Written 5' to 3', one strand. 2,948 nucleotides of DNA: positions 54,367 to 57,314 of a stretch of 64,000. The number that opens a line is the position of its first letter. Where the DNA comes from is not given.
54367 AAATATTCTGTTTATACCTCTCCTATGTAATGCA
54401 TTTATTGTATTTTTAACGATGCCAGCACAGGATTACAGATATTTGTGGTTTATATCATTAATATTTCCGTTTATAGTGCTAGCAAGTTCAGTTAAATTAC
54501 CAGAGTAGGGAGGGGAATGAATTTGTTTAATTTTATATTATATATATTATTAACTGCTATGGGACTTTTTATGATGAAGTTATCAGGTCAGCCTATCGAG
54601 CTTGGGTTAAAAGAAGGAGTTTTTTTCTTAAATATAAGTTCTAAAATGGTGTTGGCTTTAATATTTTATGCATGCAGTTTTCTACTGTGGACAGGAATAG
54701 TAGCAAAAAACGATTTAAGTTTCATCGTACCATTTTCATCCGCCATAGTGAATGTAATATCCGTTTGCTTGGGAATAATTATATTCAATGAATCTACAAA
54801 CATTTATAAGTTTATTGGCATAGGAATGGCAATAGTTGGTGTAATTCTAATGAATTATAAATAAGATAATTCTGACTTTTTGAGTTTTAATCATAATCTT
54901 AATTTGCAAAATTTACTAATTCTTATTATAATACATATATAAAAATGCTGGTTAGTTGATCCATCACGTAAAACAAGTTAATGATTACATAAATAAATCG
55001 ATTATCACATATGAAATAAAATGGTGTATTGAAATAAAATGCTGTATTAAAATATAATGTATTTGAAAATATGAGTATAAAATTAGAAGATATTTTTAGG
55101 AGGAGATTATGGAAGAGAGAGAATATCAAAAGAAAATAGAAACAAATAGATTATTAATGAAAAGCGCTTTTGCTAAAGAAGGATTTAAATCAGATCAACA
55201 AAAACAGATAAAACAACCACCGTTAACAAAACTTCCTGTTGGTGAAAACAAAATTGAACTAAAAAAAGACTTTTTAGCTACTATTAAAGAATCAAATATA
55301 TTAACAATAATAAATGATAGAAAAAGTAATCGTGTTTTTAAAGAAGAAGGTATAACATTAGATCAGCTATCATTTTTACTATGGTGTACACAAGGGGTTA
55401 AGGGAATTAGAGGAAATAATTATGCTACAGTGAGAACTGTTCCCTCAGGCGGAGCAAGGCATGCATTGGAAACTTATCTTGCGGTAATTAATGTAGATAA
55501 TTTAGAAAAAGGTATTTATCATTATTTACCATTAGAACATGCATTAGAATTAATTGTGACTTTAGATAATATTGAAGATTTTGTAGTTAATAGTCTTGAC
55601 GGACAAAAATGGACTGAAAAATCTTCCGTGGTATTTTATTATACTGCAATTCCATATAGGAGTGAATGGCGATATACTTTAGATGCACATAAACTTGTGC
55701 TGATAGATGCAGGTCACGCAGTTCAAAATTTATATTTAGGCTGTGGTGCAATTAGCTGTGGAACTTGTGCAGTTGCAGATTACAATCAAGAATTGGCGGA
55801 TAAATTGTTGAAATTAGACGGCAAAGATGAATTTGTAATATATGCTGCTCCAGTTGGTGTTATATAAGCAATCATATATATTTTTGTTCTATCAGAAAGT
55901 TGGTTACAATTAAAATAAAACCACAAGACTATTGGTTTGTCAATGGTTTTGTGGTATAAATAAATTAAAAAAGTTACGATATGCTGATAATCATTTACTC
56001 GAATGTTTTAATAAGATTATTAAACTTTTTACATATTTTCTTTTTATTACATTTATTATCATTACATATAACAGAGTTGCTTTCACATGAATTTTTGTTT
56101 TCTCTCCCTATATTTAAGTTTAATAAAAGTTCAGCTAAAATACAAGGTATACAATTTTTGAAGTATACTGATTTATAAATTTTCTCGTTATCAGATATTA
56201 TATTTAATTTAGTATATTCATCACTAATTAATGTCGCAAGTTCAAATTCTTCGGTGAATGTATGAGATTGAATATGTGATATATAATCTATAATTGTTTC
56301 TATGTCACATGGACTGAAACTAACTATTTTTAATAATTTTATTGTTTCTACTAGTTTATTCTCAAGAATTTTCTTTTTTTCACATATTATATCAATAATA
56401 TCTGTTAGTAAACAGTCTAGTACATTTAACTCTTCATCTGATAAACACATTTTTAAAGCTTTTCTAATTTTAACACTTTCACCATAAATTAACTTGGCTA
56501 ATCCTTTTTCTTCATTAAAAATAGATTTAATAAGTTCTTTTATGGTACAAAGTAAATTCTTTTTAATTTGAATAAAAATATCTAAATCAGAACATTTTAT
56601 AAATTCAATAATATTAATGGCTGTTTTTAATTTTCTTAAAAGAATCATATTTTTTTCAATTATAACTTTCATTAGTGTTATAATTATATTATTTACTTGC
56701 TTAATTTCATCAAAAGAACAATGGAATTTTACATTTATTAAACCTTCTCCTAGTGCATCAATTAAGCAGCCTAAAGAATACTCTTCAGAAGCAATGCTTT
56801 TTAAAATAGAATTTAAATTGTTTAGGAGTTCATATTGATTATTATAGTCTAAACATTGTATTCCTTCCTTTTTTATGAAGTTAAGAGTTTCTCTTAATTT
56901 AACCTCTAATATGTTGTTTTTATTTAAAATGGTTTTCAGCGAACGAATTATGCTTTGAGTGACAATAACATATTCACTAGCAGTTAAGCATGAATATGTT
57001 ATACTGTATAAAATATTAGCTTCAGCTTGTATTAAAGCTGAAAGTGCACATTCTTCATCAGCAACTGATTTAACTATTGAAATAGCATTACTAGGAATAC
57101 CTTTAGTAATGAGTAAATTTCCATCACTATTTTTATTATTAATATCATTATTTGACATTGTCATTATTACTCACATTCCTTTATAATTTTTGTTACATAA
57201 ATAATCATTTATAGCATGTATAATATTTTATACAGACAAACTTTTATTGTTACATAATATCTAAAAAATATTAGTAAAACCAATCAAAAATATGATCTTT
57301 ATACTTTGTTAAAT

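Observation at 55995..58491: Adjacent paralogous four-repeat helical proteins, one Cys-free and one Cys-rich, with no family I can name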

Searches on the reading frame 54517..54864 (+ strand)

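Call 55: search_protein_families(library=pfam, proteins=[window:54517-54864:+], max_evalue=0.001)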
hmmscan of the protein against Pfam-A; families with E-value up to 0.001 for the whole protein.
window:54517-54864:+ (115 aa): 1 family
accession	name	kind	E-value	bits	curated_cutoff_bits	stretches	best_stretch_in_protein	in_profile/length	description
PF00892.27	EamA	-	0.00015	22.5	28.2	1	7-113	36-134/135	EamA-like transporter family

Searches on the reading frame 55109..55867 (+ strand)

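Call 55: search_protein_families(library=pfam, proteins=[window:55109-55867:+], max_evalue=0.001)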
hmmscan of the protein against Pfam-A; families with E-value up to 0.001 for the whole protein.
window:55109-55867:+ (252 aa): 1 family
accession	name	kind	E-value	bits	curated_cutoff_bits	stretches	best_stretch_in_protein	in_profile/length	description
PF00881.29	Nitroreductase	-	3.6e-16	60.3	23.5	1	68-250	1-166/167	Nitroreductase family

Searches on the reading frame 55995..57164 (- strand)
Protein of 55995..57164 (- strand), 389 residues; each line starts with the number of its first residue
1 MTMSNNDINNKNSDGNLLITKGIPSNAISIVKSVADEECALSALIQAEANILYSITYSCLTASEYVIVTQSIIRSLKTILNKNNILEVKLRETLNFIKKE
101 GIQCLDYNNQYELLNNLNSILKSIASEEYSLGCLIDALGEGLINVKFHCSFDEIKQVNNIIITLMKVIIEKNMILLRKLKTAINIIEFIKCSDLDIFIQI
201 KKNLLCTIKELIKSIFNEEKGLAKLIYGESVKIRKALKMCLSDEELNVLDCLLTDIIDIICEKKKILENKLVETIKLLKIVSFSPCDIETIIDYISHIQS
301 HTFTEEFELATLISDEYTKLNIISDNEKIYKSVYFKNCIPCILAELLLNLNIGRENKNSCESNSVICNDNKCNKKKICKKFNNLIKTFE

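Call 3: search_protein_families(library=pfam, proteins=[window:55995-57164:-], max_evalue=1)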
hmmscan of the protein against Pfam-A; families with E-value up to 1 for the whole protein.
window:55995-57164:- (389 aa): 3 families
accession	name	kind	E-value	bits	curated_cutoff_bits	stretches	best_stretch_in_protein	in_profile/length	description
PF21282.2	APC1_3rd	-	0.026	15.5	27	0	71-91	66-86/86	APC1 beta sandwich domain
PF16714.10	TyrRSs_C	-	0.12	12.6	30.6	1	150-190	66-104/120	Tyrosyl-tRNA synthetase C-terminal domain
PF23028.1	YbjQ_3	-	0.28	12.1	27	1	299-356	23-83/95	C2 domain-containing protein 5, fifth YbjQ-like domain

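Call 4: search_protein_families(library=ncbifam, proteins=[window:55995-57164:-], max_evalue=1)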
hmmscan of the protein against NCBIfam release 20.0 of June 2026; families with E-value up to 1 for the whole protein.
window:55995-57164:- (389 aa): 2 families
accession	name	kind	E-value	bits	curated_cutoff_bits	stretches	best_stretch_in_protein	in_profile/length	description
NF009257.0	PRK12613.1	equivalog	0.041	14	243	1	90-145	14-71/141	galactose-6-phosphate isomerase subunit LacA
NF010474.0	PRK13899.1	equivalog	0.17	12.5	74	1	157-200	29-72/97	type IV secretion system protein VirB3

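Call 8: search_solved_structures(query=window:55995-57164:-, max_evalue=10)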
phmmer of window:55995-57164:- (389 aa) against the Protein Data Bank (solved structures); distinct sequences matched with E-value up to 10: 1.
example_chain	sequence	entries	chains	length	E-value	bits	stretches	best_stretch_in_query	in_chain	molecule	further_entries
9ihh_A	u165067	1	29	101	0.0026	20.2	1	117-187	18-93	Ex vivo spore-silk A-ENA fibers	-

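Call 20: find_homologous_proteins(query=window:55995-57164:-)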
Query window:55995-57164:- (389 aa): 39 proteins with E <= 0.001 among 8000 candidates.
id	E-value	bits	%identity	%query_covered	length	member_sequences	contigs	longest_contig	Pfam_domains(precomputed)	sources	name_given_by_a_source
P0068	2.4e-237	805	100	100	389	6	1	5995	PF26595.1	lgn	-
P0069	1.6e-178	611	77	97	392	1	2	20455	PF26595.1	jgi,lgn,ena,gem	-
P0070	6.4e-173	593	75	100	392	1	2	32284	PF26595.1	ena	-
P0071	1.8e-125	437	60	94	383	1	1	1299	PF26595.1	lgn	-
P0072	7.2e-125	435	60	94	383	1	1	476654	PF26595.1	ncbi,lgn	-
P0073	1.3e-121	424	58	98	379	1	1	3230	PF26595.1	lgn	-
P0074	8.7e-121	421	59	94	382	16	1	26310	PF26595.1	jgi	-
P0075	1.2e-120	421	58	98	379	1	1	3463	PF26595.1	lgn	-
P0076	1.8e-120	420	58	98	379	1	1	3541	PF26595.1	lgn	-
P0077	6.7e-120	419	57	97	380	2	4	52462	PF26595.1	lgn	-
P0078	1.3e-119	418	57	98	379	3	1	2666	PF26595.1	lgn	-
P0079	2.2e-119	417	57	99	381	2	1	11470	PF26595.1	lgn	-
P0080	3.5e-119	416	60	94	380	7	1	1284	PF26595.1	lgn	-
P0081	3.8e-118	413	57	94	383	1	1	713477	PF26595.1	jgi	-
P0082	2.1e-117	410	57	99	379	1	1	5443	PF26595.1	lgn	-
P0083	1.1e-116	408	57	99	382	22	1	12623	PF26595.1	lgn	-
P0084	1.9e-116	407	56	99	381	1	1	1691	PF26595.1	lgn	-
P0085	3.3e-115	403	57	94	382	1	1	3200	PF26595.1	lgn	-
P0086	1.3e-113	398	56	98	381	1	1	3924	PF26595.1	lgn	-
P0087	1.9e-112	394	56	94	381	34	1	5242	PF26595.1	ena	-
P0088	1.2e-111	391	55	96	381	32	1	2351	PF26595.1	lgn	-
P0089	4.1e-111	390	61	82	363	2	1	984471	PF26595.1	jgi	-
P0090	1.6e-110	388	55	95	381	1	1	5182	PF26595.1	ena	-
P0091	3.0e-110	387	57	93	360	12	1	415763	PF26595.1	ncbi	-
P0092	1.4e-108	381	54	94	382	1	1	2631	PF26595.1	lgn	-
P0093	5.4e-108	379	55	93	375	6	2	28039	PF26595.1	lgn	-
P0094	2.5e-107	377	54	94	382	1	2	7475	PF26595.1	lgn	-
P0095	3.0e-107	377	56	94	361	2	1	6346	PF26595.1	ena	-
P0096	2.8e-106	374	56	93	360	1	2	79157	PF26595.1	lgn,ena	-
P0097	3.3e-106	374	53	99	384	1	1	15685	PF26595.1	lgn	-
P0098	1.3e-93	332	55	84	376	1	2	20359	PF26595.1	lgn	-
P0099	5.6e-71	258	62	57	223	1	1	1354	PF26595.1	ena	-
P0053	5.4e-68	248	36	78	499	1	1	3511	PF26595.1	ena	-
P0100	1.1e-64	237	46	83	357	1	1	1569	PF26595.1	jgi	jgi:hypothetical protein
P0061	4.4e-59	219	46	76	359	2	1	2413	PF26595.1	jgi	jgi:hypothetical protein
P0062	8.5e-54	201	42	82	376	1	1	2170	PF26595.1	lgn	-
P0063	9.2e-54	201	42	82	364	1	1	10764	PF26595.1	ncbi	-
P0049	1.4e-32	131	33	78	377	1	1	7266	PF26595.1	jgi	jgi:hypothetical protein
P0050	1.7e-32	131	34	78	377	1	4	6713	PF26595.1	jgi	jgi:hypothetical protein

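Call 36: predict_structure(alignment_id=A2)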
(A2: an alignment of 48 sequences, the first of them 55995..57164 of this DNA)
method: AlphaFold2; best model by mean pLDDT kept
length: 389 residues; sequences in the alignment: 48
mean_pLDDT: 81.9   pTM: 0.84
mean pLDDT of the five models: 81.9, 80.3, 80.2, 78.7, 76.1
residues with pLDDT >= 90: 189; 70-90: 119; 50-70: 36; < 50: 45
segments of 3 or more residues with pLDDT < 50: 1-21, 322-327, 356-371
pLDDT, mean of each block of 10 residues (from residue 1): 34 37 76 95 97 82 93 97 97 93 85 95 98 96 85 93 97 97 93 80 94 96 94 84 82 88 93 92 88 89 84 77 48 69 81 57 40 56 58
secondary structure, 60 per line:
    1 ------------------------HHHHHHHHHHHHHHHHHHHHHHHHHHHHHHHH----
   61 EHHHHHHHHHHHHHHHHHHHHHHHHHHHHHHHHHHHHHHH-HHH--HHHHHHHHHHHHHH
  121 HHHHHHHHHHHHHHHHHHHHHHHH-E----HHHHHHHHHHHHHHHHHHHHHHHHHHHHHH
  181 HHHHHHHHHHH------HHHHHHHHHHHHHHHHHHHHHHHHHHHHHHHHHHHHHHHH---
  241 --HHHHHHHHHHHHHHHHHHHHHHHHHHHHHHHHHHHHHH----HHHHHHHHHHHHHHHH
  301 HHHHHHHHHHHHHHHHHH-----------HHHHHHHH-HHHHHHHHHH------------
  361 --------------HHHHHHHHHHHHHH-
elements in order: H25-56 H62-100 H107-144 H151-191 H198-237 H243-280 H285-318 H330-337 H339-348 H375-388

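Call 73: search_protein_families(library=phrogs, proteins=[window:55995-57164:-], max_evalue=0.01)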
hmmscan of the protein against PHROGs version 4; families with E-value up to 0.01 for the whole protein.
window:55995-57164:- (389 aa): 0 families

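Call 74: fold_search(model_id=the predicted structure, library=pdb)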
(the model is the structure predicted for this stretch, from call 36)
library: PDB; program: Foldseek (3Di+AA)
matches with E <= 10: 778; with E <= 0.001: 1
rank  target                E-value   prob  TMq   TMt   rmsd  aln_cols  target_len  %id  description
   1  8ga7                  9.3e-04  1.00  0.37  0.31  14.6       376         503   12  Geometrically programmable nanomaterial construction using regularized protein building blocks (released 2024-03-13)
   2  8gel_A                2.2e-03  0.96  0.19  0.16  21.6       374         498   12  Cryo-EM structure of synthetic tetrameric building block sC4 (released 2024-03-13)
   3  9mg8_B                2.6e-03  1.00  0.40  0.42   9.1       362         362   11  Crystal Structure of b-iTHR-110 (released 2025-12-17)
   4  5k7v_A                8.1e-03  0.96  0.20  0.26  20.4       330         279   12  Computational Design of Self-Assembling Cyclic Protein Homooligomers (released 2017-04-12)
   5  9mg8_A                1.5e-02  1.00  0.39  0.41   8.8       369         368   12  Crystal Structure of b-iTHR-110 (released 2025-12-17)
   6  8qag_A                2.1e-02  0.51  0.15  0.18  23.2       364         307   13  X-ray crystal structure of a de novo designed single-chain parallel coiled-coil alpha-helical barrel with 6 inner heli (released 2024-07-03)
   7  6u1s_A                2.3e-02  0.69  0.19  0.22  26.4       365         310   13  Cryo-EM structure of a de novo designed 16-helix transmembrane nanopore, TMHC8_R. (released 2020-08-19)
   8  8g9j                  4.4e-02  0.47  0.13  0.21  18.7       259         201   12  Geometrically programmable nanomaterial construction using regularized protein building blocks (released 2024-03-13)
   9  6xr1                  4.4e-02  0.33  0.15  0.13  22.3       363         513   13  Computationally designed right-handed alpha/alpha single-chain toroid with 9 repeats (released 2021-07-14)
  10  6hc2_S                5.0e-02  0.13  0.10  0.10  21.2       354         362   13  Crystal structure of NuMA/LGN hetero-hexamers (released 2019-05-29)
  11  9dze_a                5.5e-02  0.35  0.13  0.18  21.4       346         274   11  Computationally Designed Bifaceted Protein Nanomaterial pD5-14 (released 2024-10-30)
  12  7uzf_P                5.7e-02  0.15  0.11  0.10  25.4       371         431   12  Rat Kidney V-ATPase with SidK, State 1 (released 2023-11-22)
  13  9ijj_AA               7.1e-02  0.13  0.11  0.09  26.8       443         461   10  In situ structure of the central apparatus in mouse sperm axoneme. (released 2025-06-04)
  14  8qag_B                7.4e-02  0.51  0.17  0.22  22.8       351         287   12  X-ray crystal structure of a de novo designed single-chain parallel coiled-coil alpha-helical barrel with 6 inner heli (released 2024-07-03)
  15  9cc4_D                9.2e-02  0.30  0.11  0.18  20.9       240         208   12  Crystal structure of Z4 c3ii (released 2025-06-25)
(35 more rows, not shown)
